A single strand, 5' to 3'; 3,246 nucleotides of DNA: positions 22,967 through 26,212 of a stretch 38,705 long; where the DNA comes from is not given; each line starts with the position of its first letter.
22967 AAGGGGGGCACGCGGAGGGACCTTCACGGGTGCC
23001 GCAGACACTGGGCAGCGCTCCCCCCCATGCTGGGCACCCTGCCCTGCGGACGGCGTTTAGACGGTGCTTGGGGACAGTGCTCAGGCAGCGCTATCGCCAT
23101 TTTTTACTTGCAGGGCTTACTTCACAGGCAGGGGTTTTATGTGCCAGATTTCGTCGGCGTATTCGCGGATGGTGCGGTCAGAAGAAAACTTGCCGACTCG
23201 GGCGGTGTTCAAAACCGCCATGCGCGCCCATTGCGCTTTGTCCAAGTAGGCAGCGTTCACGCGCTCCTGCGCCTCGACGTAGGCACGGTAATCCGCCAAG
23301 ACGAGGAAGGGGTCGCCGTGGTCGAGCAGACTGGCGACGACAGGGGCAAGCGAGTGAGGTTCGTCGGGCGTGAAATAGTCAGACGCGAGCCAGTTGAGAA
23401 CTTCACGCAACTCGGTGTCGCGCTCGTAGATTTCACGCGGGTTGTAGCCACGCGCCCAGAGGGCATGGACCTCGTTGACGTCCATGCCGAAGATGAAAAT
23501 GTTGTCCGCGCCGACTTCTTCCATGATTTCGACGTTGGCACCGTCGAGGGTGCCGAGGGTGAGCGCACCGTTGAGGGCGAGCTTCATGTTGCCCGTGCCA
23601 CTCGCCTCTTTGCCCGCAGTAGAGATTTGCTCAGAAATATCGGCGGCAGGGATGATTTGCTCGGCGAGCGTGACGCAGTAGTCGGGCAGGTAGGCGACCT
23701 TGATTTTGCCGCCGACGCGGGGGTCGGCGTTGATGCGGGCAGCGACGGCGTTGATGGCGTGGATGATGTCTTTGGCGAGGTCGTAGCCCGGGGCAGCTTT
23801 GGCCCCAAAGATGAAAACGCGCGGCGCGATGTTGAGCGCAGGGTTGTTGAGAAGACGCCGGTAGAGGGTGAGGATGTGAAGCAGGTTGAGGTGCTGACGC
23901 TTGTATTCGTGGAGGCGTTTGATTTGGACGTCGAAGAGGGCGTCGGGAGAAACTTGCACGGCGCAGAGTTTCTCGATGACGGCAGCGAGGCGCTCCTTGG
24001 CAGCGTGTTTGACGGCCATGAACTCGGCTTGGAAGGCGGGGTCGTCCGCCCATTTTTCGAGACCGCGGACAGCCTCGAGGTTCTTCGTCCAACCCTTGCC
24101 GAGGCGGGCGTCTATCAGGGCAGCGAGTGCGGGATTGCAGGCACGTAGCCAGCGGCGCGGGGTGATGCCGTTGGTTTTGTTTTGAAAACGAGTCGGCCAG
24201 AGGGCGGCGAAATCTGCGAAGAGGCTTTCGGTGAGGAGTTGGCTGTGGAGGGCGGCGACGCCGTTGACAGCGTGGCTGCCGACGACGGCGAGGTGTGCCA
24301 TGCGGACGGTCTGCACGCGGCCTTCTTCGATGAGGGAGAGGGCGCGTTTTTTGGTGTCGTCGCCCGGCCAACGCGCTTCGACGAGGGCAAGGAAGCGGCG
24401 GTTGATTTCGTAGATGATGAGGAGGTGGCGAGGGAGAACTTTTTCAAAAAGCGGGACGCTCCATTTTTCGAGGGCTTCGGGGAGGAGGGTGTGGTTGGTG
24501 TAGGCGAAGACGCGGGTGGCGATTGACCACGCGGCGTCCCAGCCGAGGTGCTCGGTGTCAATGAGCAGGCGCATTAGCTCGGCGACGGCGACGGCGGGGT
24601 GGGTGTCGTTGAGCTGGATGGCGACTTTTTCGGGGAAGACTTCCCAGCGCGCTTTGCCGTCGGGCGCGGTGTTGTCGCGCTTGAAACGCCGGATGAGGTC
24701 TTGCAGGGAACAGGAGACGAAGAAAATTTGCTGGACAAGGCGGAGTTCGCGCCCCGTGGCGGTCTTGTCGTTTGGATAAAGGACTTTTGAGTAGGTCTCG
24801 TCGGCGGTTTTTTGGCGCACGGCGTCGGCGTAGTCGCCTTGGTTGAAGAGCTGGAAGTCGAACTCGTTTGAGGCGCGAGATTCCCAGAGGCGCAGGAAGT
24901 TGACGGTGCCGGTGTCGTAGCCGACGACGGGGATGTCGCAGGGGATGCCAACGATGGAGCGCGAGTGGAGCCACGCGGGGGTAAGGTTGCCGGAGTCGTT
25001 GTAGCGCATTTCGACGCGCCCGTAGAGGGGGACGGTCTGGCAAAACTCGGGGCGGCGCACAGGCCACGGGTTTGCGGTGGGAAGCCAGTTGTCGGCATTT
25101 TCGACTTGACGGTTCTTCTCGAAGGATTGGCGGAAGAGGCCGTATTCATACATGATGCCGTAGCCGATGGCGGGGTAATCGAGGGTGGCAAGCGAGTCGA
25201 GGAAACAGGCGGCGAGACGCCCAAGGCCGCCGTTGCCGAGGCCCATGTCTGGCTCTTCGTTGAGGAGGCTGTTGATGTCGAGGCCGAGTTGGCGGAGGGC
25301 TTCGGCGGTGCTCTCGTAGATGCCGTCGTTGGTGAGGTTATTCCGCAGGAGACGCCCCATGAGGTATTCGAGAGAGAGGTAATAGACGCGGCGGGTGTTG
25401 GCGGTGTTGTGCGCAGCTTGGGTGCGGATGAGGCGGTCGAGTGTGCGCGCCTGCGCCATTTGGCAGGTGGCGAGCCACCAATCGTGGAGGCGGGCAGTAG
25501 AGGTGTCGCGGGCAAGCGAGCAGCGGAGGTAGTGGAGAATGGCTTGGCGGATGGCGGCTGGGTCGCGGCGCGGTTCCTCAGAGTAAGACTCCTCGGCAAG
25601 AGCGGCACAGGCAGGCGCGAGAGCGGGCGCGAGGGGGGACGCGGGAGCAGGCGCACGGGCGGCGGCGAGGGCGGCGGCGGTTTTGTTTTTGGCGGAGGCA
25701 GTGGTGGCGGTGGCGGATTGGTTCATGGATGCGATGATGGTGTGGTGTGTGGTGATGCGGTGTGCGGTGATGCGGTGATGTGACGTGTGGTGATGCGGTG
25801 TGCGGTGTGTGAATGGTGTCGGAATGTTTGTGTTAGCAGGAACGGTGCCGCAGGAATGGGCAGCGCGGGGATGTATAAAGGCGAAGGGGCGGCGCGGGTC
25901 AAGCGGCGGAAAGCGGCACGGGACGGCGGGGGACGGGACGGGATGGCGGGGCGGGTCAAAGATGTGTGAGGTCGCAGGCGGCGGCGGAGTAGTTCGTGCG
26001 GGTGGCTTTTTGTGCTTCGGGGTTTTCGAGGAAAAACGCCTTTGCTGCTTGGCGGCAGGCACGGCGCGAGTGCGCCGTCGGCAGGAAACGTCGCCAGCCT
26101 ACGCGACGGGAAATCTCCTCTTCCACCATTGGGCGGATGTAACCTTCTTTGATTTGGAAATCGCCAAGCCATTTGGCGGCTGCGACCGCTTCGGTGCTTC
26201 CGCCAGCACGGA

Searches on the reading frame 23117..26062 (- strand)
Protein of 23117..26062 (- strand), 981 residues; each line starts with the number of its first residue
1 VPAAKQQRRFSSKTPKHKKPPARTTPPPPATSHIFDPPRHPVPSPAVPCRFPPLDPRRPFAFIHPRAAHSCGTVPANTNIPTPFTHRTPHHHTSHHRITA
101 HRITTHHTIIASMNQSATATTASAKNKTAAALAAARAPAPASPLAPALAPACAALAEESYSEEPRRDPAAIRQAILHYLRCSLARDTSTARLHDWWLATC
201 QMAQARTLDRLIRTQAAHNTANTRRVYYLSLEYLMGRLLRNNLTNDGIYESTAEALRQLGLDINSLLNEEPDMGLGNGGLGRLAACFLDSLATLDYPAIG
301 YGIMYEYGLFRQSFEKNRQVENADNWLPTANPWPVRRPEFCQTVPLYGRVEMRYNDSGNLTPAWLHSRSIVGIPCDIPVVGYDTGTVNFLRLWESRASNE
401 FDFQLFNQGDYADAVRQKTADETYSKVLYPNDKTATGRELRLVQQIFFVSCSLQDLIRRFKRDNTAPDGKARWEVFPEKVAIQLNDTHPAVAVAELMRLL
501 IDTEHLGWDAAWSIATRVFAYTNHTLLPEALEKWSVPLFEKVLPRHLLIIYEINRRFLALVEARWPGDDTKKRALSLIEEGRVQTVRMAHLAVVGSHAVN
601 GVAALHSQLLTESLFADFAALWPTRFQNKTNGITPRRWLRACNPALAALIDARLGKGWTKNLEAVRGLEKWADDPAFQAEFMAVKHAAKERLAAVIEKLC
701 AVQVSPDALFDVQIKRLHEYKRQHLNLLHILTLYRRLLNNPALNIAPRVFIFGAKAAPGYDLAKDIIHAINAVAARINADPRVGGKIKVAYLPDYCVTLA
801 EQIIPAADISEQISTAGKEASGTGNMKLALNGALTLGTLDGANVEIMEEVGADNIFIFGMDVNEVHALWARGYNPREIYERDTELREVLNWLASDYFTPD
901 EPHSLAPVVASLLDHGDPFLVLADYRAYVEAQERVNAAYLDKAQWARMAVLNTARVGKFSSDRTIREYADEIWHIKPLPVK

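Call 5: search_protein_families(library=pfam, proteins=[window:23117-26062:-], max_evalue=0.001)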
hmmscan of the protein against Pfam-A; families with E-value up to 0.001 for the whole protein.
window:23117-26062:- (981 aa): 1 family
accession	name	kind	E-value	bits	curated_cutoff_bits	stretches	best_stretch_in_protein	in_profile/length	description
PF00343.26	Phosphorylase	-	0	1069.7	27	1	256-975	1-713/713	Carbohydrate phosphorylase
